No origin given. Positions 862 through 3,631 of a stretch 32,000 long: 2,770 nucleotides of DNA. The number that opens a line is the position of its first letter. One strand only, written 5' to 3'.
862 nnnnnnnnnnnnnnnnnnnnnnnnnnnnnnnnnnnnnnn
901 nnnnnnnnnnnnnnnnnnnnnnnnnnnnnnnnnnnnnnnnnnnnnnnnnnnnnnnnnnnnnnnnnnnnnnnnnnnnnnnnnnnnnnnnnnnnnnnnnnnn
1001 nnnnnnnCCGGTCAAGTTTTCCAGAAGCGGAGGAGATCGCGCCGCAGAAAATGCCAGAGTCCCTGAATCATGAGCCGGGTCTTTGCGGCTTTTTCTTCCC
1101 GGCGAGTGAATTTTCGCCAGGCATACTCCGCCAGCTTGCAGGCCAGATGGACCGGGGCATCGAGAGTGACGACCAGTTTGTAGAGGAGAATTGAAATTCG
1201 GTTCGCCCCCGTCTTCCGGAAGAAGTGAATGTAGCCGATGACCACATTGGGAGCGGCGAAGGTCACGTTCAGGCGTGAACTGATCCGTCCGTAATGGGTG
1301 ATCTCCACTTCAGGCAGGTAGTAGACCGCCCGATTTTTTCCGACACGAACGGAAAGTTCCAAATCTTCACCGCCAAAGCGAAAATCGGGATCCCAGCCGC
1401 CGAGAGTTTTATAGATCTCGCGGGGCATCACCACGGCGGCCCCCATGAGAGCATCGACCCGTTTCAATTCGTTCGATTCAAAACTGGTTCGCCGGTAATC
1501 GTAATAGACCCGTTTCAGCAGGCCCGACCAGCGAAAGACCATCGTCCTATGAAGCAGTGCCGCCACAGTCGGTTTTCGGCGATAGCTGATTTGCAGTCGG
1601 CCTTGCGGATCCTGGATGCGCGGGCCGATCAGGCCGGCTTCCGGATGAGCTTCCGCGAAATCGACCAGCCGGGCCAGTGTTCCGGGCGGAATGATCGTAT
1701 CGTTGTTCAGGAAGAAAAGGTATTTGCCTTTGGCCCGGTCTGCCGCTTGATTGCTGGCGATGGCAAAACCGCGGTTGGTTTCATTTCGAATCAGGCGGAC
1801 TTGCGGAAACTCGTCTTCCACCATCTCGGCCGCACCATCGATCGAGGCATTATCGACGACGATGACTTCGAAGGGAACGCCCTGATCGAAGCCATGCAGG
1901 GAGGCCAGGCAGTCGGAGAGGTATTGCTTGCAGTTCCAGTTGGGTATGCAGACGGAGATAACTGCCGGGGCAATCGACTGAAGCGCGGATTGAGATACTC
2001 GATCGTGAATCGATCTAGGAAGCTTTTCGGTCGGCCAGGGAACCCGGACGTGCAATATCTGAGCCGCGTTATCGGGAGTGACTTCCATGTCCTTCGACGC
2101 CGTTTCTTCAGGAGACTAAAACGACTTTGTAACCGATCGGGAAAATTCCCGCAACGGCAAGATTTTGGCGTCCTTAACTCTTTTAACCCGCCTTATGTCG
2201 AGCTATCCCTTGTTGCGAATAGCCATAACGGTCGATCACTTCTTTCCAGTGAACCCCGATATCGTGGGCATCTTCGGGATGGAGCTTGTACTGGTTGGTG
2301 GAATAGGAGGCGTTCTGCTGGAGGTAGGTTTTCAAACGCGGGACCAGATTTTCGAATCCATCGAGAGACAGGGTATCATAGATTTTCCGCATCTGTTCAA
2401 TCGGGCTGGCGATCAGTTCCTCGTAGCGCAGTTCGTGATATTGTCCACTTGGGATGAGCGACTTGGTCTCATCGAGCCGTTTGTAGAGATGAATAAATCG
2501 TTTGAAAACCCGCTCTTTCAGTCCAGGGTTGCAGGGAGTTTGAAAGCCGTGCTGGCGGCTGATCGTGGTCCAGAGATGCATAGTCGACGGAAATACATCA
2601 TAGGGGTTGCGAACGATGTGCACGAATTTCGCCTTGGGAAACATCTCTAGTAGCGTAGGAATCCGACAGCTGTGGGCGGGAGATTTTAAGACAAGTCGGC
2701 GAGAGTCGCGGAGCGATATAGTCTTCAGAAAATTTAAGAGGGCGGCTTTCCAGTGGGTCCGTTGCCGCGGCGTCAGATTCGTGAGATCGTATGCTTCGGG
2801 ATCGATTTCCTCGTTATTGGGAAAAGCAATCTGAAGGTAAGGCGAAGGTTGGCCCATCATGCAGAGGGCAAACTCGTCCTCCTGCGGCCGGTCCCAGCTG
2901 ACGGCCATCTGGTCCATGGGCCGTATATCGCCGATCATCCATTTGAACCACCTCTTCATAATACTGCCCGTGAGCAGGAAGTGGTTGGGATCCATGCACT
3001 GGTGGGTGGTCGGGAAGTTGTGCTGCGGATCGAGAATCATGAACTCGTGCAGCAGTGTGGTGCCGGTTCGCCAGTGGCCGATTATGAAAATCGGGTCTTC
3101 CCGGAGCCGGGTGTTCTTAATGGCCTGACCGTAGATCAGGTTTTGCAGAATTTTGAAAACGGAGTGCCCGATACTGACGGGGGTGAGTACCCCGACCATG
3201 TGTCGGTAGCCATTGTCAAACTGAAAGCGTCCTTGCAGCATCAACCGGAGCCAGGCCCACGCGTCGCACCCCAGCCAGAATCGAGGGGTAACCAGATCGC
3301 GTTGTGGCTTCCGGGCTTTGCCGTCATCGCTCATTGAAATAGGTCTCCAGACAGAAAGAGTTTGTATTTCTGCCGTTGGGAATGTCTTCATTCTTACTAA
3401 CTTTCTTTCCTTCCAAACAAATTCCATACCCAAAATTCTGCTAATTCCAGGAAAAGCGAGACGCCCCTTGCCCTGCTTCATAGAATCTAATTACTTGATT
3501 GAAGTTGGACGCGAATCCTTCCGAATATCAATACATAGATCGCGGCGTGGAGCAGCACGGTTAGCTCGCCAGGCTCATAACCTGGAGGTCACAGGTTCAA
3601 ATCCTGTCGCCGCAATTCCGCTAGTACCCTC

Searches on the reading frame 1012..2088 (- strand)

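Call 68: search_protein_families(library=pfam, proteins=[window:1012-2088:-], max_evalue=0.001)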
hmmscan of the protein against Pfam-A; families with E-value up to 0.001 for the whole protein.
window:1012-2088:- (358 aa): 3 families
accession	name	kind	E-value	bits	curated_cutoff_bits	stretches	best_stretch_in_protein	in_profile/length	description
PF00535.33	Glycos_transf_2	-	6.3e-29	101.5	23.3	1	45-185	1-143/168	Glycosyl transferase family 2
PF13641.12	Glyco_tranf_2_3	-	3.9e-19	70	27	1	41-267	1-213/230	Glycosyltransferase like family 2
PF10111.15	Glyco_tranf_2_2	-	1.2e-07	31.9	27.3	0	47-145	5-106/276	Glycosyltransferase like family 2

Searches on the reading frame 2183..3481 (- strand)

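Call 68: search_protein_families(library=pfam, proteins=[window:2183-3481:-], max_evalue=0.001)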
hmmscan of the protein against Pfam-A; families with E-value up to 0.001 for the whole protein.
window:2183-3481:- (432 aa): 3 families
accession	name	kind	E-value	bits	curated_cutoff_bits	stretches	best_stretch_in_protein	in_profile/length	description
PF13469.12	Sulfotransfer_3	-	6e-34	118.6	27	1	130-374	1-213/216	Sulfotransferase family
PF00685.33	Sulfotransfer_1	-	1.9e-10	41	22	1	129-374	2-182/255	Sulfotransferase domain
PF17784.7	Sulfotransfer_4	-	0.00029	21.2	22.8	0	271-336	78-143/215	Sulfotransferase domain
